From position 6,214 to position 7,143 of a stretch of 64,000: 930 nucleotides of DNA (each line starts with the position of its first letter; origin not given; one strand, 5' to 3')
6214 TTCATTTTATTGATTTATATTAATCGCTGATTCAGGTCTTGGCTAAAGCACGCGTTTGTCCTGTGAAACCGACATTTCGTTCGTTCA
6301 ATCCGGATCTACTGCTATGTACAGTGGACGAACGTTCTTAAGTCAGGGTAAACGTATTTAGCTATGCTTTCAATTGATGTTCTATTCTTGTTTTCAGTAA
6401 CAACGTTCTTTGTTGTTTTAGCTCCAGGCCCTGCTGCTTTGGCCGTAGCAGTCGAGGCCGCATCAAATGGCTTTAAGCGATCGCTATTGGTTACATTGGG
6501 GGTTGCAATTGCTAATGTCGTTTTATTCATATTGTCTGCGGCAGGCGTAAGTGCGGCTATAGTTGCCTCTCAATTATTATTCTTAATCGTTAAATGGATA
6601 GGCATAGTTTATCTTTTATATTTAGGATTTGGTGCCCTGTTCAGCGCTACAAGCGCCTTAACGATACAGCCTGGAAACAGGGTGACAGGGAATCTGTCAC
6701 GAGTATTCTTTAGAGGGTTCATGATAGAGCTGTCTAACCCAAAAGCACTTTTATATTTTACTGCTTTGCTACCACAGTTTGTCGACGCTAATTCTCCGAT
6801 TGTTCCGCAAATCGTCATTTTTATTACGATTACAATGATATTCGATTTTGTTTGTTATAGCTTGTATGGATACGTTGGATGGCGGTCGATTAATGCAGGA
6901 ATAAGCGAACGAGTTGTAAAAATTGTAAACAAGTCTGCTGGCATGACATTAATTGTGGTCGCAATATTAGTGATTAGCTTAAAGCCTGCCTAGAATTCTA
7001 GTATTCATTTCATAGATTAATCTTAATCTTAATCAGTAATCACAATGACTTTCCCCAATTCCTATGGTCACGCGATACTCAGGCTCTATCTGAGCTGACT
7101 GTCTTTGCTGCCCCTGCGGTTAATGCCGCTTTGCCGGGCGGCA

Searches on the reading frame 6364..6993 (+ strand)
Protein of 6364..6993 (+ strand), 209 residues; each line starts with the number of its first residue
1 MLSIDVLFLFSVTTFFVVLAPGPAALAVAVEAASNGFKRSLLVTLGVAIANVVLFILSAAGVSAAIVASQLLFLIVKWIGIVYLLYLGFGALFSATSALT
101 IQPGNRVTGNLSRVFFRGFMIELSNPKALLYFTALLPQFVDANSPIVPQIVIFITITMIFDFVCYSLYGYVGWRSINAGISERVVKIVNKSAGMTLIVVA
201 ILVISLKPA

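Call 43: search_protein_families(library=pfam, proteins=[window:6364-6993:+], max_evalue=0.00001)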
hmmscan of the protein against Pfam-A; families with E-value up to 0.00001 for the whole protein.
window:6364-6993:+ (209 aa): 1 family
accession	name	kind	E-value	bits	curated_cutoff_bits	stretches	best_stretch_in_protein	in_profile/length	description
PF01810.24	LysE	-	2.2e-32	112.6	25.6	1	16-204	2-190/193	LysE type translocator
